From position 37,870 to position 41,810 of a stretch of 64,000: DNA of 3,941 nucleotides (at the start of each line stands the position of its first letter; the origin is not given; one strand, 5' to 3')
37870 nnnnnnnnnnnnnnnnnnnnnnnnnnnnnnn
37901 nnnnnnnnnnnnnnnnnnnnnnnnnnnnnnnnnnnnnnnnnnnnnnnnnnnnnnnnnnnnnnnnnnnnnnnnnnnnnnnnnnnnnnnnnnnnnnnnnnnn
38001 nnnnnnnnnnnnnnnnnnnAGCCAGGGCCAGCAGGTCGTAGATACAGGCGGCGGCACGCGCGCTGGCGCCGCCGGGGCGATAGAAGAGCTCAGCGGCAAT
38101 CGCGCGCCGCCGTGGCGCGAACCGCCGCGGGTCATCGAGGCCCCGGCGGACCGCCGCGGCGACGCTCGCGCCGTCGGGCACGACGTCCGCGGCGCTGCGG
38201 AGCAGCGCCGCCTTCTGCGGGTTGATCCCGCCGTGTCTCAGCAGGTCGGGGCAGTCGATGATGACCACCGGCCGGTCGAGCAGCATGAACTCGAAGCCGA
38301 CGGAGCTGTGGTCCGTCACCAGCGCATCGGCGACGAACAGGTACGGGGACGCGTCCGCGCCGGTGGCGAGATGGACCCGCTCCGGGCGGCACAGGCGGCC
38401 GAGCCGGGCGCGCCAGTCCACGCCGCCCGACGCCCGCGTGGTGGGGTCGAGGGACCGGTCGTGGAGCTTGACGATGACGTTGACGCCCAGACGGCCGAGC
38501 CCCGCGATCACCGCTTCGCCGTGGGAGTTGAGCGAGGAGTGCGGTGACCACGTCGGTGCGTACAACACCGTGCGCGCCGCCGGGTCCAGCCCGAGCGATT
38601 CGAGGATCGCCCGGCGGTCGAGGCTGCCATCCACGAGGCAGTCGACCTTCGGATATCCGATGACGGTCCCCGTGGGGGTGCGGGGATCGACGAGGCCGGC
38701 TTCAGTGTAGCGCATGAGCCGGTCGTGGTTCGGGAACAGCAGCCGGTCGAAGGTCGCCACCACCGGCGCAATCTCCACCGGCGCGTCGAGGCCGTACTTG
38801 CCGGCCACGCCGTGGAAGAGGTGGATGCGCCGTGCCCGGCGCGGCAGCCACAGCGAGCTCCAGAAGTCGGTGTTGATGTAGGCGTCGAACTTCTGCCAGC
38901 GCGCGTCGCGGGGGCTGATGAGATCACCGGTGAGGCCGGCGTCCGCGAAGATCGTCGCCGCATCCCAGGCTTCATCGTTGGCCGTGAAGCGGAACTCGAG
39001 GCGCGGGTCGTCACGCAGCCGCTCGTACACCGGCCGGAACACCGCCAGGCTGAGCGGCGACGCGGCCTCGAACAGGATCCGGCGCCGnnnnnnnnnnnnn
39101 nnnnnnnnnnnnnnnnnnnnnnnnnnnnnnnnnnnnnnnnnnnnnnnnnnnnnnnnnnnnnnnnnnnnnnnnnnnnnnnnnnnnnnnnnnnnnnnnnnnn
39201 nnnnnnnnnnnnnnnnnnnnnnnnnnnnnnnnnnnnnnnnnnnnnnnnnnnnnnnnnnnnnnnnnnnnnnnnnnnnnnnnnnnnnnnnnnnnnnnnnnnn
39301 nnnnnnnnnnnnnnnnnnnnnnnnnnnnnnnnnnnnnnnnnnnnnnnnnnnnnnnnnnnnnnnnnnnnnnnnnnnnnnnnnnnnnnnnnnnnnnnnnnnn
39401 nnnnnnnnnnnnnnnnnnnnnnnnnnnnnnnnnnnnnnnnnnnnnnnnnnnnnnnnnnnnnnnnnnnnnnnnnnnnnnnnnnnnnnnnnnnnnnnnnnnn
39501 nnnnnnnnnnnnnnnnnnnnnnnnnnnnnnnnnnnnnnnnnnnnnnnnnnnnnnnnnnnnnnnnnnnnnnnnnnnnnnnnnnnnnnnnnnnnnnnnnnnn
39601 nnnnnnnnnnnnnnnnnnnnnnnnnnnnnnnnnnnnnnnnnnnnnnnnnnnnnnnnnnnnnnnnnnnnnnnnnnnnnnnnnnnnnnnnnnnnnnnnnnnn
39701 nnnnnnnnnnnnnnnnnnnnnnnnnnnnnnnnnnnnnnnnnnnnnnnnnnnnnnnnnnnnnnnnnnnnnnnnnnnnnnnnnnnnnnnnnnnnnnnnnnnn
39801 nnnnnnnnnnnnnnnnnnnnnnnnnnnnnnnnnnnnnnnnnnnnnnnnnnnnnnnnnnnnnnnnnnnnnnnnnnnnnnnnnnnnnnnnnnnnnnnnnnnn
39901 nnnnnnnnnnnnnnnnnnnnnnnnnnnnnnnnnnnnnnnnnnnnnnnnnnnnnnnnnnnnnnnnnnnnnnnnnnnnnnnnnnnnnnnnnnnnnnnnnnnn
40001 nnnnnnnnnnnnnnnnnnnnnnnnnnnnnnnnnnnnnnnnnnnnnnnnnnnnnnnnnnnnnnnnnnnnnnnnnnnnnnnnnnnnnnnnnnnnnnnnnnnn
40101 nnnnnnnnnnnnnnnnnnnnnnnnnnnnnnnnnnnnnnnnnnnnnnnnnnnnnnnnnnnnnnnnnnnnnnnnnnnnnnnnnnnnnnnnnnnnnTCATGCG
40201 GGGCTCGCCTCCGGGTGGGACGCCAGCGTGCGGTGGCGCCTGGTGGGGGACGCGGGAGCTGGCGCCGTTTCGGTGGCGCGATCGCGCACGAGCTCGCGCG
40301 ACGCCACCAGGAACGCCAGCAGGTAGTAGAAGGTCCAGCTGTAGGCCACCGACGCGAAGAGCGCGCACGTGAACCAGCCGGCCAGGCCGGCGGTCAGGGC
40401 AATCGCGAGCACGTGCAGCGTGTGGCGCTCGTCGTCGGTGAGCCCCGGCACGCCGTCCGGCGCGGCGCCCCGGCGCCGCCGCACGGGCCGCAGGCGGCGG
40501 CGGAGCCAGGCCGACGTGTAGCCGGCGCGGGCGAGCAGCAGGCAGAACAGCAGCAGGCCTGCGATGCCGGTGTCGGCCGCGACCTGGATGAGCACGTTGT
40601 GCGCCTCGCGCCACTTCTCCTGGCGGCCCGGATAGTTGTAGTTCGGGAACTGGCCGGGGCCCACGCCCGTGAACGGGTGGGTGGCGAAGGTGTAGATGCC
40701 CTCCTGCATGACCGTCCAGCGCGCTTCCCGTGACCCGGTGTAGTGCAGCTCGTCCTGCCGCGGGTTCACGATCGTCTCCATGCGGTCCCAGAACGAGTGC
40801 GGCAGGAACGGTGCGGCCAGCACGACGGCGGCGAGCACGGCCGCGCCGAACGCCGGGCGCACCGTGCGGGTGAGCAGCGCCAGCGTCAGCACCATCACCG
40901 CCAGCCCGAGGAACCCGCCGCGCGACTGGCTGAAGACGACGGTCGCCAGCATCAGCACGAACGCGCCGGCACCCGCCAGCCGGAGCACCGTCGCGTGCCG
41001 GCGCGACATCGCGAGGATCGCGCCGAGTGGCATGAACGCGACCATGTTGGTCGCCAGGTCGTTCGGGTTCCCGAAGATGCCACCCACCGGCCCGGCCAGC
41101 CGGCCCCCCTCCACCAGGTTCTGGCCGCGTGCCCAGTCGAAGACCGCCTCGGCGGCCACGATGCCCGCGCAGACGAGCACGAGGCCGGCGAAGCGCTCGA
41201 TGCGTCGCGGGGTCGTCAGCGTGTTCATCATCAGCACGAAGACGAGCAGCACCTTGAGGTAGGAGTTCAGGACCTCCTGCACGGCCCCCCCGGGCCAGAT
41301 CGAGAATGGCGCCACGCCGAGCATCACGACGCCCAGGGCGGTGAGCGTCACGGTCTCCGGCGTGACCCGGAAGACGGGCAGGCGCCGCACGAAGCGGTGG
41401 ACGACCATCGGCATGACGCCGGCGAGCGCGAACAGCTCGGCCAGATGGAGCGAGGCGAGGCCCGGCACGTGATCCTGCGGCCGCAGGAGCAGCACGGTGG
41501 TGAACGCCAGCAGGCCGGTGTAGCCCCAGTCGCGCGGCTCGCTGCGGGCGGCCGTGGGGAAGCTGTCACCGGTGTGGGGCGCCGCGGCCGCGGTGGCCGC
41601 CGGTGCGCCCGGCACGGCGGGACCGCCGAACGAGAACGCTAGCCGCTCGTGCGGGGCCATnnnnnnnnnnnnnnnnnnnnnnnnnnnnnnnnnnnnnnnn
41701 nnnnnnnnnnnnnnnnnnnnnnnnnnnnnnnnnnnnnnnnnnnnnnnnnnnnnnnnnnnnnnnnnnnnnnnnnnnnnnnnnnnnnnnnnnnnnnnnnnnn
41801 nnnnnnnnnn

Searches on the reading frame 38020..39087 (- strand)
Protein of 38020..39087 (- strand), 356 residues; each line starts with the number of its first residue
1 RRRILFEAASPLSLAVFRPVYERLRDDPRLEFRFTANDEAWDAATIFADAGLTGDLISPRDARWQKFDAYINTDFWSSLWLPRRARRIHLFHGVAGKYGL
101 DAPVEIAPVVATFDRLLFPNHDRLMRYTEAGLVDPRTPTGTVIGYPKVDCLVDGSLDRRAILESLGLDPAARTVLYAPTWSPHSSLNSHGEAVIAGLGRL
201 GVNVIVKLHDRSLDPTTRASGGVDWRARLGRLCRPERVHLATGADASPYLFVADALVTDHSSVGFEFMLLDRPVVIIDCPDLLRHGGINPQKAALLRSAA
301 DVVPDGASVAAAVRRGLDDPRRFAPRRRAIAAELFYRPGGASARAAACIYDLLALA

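Call 24: search_solved_structures(query=window:38020-39087:-, max_evalue=10, show_alignments=4)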
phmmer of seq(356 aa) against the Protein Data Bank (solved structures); distinct sequences matched with E-value up to 10: 4.
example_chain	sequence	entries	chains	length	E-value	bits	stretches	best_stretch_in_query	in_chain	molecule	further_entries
3l7m_A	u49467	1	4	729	0.00044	22.5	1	113-275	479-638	Teichoic acid biosynthesis protein F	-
3l7j_A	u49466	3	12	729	0.00045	22.5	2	113-183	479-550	Teichoic acid biosynthesis protein F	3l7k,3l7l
3l7i_A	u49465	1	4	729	0.00046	22.4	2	113-183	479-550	Teichoic acid biosynthesis protein F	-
8qoy_A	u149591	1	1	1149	0.011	17.9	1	143-184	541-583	TagF-like capsule polymerase Cps3D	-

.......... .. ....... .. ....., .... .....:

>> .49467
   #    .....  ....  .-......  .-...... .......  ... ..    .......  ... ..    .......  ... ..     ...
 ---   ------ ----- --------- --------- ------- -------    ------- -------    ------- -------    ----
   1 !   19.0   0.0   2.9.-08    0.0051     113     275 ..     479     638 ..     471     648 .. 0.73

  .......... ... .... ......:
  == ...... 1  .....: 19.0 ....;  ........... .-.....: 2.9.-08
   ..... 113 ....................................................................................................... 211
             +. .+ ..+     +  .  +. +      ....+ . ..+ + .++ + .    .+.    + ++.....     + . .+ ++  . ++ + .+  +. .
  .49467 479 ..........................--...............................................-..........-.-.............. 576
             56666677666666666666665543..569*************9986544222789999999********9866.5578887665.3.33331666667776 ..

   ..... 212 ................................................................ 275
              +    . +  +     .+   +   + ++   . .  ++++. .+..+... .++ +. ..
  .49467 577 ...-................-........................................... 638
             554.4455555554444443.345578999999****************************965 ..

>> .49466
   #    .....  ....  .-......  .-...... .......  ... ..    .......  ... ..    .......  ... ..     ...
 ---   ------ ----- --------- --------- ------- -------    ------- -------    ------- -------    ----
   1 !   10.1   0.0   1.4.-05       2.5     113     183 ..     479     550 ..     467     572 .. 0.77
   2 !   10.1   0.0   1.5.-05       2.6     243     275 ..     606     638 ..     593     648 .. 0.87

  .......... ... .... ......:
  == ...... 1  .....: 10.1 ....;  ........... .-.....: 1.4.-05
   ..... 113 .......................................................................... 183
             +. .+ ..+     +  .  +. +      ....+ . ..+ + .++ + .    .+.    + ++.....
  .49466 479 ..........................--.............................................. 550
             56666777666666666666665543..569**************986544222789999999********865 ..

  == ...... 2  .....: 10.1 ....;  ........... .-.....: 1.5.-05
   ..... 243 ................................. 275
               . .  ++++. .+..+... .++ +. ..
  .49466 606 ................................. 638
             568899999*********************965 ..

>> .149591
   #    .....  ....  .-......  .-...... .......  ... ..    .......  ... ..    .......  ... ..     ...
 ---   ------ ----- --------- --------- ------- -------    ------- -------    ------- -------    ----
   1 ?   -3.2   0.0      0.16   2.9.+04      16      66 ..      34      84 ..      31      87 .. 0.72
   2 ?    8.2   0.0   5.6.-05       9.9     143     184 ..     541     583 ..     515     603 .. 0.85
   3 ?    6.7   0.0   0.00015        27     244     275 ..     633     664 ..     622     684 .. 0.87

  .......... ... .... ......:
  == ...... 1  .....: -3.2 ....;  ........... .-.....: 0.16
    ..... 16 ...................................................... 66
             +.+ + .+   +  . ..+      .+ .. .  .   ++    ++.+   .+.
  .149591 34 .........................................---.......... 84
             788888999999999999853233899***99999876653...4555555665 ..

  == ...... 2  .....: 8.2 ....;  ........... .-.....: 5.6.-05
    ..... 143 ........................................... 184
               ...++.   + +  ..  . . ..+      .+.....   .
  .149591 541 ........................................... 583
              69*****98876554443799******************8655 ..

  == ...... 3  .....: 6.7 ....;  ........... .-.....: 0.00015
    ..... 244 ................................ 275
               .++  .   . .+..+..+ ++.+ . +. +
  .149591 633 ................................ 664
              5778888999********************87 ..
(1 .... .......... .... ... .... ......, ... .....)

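Call 35: search_solved_structures(query=A3, max_evalue=1, show_alignments=3)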
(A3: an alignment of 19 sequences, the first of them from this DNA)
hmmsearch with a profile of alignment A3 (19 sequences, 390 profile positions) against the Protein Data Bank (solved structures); distinct sequences matched with E-value up to 1: 5.
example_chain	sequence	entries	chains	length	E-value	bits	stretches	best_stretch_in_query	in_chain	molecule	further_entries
3l7m_A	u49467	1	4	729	1.8e-10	43.8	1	144-304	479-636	Teichoic acid biosynthesis protein F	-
3l7j_A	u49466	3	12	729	2.9e-10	43.1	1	144-304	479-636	Teichoic acid biosynthesis protein F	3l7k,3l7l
3l7i_A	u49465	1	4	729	3.4e-10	42.9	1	144-304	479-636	Teichoic acid biosynthesis protein F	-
8qoy_A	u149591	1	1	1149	5.1e-09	39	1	173-381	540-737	TagF-like capsule polymerase Cps3D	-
8va1_A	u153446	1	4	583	0.0026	20.2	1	175-307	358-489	Teichoic acid ribitol-phosphate polymerase TarL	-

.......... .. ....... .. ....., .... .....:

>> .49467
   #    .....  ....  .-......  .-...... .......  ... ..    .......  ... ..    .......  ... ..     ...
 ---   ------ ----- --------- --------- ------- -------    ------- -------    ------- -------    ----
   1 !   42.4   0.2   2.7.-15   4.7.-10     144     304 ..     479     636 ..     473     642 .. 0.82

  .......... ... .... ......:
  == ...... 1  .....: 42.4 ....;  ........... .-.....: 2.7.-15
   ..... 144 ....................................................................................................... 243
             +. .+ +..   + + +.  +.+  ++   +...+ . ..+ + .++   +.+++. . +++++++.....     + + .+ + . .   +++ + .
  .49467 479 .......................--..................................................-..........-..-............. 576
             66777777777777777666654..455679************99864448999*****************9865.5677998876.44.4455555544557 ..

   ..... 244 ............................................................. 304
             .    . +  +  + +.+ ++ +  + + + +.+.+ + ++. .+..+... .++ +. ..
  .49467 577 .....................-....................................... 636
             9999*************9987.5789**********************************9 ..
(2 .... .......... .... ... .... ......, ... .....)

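Call 58: find_related_loci(query=A3, collection=metagenome_contigs, flank=7000)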
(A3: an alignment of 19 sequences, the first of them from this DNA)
Query A3 (356 aa) in metagenome_contigs; peptide patterns used: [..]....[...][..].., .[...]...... (x = any residue, [..] = any of these).
599 stretches matched a pattern (row limit reached: there are more); 443 encode a relative of the query (tblastn E <= 1e-3); the best 80 are kept; 80 distinct loci.
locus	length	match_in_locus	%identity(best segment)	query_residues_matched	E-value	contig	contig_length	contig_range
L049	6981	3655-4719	71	1-355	4e-166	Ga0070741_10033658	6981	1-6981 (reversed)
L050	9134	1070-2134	72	1-355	1e-164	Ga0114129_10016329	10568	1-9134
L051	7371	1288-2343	69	2-353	3e-161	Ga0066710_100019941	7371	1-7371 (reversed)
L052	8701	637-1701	66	1-355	1e-158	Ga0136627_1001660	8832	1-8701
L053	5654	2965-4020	68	1-355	2e-155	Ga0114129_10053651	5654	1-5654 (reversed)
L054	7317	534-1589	68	1-355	4e-154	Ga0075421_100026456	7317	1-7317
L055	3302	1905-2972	67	1-356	2e-160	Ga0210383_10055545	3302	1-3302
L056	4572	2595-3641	65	3-355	1e-156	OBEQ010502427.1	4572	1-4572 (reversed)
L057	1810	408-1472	67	1-356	4e-165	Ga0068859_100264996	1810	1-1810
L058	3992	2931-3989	66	3-355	1e-154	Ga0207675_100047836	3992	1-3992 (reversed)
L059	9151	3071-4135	65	1-356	2e-149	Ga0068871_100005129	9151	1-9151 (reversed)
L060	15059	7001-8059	66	3-355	2e-147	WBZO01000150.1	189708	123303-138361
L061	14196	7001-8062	68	1-355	6e-147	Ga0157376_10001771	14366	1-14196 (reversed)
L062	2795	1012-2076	63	1-355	2e-154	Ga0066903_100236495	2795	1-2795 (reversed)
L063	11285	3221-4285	63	1-356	9e-146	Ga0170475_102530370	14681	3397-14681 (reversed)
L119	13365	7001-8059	47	1-355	4e-96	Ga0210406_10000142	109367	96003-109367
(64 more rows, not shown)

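Call 63: search_protein_families(library=pfam, proteins=[L119:275-1210:-, L119:1306-2367:+, L119:2369-3646:+, L119:3654-4919:-, L119:5024-6109:+, L119:6134-6889:+, L119:6932-8074:+, L119:8165-10849:+, L119:11292-12992:-], max_evalue=0.001)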
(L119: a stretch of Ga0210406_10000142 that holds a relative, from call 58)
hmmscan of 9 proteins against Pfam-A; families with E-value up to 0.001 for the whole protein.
L119:275-1210:- (311 aa): 3 families
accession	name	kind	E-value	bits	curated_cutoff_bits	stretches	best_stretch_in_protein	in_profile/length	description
PF00535.33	Glycos_transf_2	-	1.1e-24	87.7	23.3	1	5-174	2-167/168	Glycosyl transferase family 2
PF13641.12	Glyco_tranf_2_3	-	6.3e-20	72.6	27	1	4-225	4-218/230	Glycosyltransferase like family 2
PF13632.12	Glyco_trans_2_3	-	2.2e-09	37.8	27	1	90-228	4-133/198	Glycosyl transferase family group 2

L119:1306-2367:+ (353 aa): 1 family
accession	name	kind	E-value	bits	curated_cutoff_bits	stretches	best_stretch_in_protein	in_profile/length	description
PF01061.29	ABC2_membrane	-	3.7e-20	72.8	26.9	1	109-314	3-210/211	ABC-2 type transporter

L119:2369-3646:+ (425 aa): 3 families
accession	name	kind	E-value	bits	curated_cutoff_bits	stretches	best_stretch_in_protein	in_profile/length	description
PF00005.33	ABC_tran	-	2.8e-21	77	25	1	58-189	1-135/137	ABC transporter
PF14524.12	Wzt_C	-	6.5e-05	23.4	30.4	1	283-396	14-132/143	Wzt C-terminal domain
PF13304.12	AAA_21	-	8.3e-05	23.2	27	0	71-145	2-62/304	AAA domain, putative AbiEii toxin, Type IV TA system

L119:3654-4919:- (421 aa): 5 families
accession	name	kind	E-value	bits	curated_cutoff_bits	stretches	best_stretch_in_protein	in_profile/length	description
PF00005.33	ABC_tran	-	4e-21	76.5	25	1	54-185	1-135/137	ABC transporter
PF14524.12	Wzt_C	-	2.8e-10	40.8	30.4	1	282-396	14-133/143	Wzt C-terminal domain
PF13476.12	AAA_23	-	0.0002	22.5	27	1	51-84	7-39/201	AAA domain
PF13304.12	AAA_21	-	0.00045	20.8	27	0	67-85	2-20/304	AAA domain, putative AbiEii toxin, Type IV TA system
PF13555.12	AAA_29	-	0.00093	19.3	27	0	55-90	13-48/61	P-loop containing region of AAA domain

L119:5024-6109:+ (361 aa): 4 families
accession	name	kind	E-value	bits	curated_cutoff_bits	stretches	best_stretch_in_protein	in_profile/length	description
PF00535.33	Glycos_transf_2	-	5.1e-29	101.8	23.3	1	25-195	1-166/168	Glycosyl transferase family 2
PF13641.12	Glyco_tranf_2_3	-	5.2e-16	59.8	27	1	24-140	3-123/230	Glycosyltransferase like family 2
PF13632.12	Glyco_trans_2_3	-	1.2e-06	28.9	27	1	106-307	1-170/198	Glycosyl transferase family group 2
PF13506.12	Glyco_transf_21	-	0.00013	21.9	21.7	0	94-136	21-63/174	Glycosyl transferase family 21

L119:6134-6889:+ (251 aa): 2 families
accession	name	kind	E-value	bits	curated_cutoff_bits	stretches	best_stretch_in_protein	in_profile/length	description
PF12804.13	NTP_transf_3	-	9.4e-14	52.3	27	1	3-130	1-127/160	MobA-like NTP transferase domain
PF00483.29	NTP_transferase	-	1.7e-08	34.8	21.2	1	3-127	2-141/245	Nucleotidyl transferase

L119:6932-8074:+ (380 aa): 1 family
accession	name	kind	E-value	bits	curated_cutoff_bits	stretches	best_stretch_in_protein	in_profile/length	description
PF04464.20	Glyphos_transf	-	1.3e-15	57.7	22.1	1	90-296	84-290/367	CDP-Glycerol:Poly(glycerophosphate) glycerophosphotransferase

L119:8165-10849:+ (894 aa): 3 families
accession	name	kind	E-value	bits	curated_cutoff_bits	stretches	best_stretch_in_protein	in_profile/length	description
PF01833.30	TIG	-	7.9e-46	154.4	20.9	4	814-893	1-84/84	IPT/TIG domain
PF13091.12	PLDc_2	-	2.6e-28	98.9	27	2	272-402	3-132/132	PLD-like domain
PF20144.5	TIG_SUH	-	1e-05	26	24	0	540-589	16-64/94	TIG domain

L119:11292-12992:- (566 aa): 4 families
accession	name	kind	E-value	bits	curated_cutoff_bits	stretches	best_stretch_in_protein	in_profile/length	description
PF03372.29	Exo_endo_phos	-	1.2e-16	61.5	24.5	1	326-556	17-225/225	Endonuclease/Exonuclease/phosphatase family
PF18911.6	PKD_4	-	2.2e-16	60.1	27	1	243-291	28-77/85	PKD domain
PF00801.26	PKD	-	5.4e-13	49.2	23.5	1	223-289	3-72/80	PKD domain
PF23226.1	Exo_endo_phos_PGAP2IP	-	0.00017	21.3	27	1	379-473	74-171/239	PGAP2IP, C-terminal nuclease-like domain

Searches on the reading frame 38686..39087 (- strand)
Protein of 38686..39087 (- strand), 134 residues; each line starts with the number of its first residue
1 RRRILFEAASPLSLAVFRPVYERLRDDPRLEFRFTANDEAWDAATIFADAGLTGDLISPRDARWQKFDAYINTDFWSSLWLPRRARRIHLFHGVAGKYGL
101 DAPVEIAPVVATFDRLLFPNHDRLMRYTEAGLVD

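Call 82: search_solved_structures(query=window:38686-39087:-, max_evalue=10, show_alignments=5)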
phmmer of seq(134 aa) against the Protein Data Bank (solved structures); distinct sequences matched with E-value up to 10: 1.
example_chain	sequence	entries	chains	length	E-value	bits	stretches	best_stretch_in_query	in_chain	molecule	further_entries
6z1p_Bm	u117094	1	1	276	1.7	12.1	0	54-85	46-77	Ribosomal protein S13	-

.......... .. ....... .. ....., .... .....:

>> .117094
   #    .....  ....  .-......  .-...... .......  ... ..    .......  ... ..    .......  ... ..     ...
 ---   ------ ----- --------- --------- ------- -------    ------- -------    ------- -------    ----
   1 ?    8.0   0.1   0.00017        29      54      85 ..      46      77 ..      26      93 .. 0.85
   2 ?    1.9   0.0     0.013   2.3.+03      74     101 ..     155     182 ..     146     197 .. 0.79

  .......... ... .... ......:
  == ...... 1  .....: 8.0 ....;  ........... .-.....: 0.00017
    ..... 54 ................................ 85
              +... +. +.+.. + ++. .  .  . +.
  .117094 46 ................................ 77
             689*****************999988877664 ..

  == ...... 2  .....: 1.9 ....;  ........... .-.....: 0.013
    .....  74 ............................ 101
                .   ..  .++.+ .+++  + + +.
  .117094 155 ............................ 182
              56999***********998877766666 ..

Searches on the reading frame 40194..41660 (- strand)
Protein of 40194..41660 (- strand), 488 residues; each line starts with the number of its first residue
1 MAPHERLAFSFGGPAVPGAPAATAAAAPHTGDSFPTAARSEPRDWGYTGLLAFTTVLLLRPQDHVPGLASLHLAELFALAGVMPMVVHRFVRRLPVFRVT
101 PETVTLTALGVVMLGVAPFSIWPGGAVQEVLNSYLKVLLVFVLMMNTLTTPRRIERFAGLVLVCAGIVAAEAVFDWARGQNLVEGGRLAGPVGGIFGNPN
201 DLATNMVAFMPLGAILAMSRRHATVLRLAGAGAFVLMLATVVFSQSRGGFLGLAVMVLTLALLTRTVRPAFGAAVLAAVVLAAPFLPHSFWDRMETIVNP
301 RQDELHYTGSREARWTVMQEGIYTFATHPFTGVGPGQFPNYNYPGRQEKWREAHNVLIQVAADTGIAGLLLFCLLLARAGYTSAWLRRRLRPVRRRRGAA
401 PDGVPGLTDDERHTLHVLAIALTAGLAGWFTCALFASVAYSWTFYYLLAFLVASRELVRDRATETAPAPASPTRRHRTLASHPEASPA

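Call 5: search_protein_families(library=pfam, proteins=[window:40194-41660:-], max_evalue=0.01)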
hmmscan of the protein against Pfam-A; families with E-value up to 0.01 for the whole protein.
window:40194-41660:- (488 aa): 1 family
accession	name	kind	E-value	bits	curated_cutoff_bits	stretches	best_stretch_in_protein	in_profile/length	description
PF04932.20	Wzy_C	-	1.2e-23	83.9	31.7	1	233-373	2-149/149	O-Antigen ligase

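Call 9: search_protein_families(library=ncbifam, proteins=[window:40194-41660:-], max_evalue=0.001)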
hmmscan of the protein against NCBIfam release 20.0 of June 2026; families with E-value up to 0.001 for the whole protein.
window:40194-41660:- (488 aa): 2 families
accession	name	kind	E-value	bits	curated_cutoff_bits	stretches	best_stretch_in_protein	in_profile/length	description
TIGR03097.1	PEP_O_lig_1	hypoth_equivalog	1e-26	93.7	188.1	1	47-391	21-356/408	putative O-glycosylation ligase, exosortase A system-associated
TIGR00947.1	2A73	equivalog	4.4e-13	49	366.4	1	126-394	92-376/425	IctB family putative bicarbonate transporter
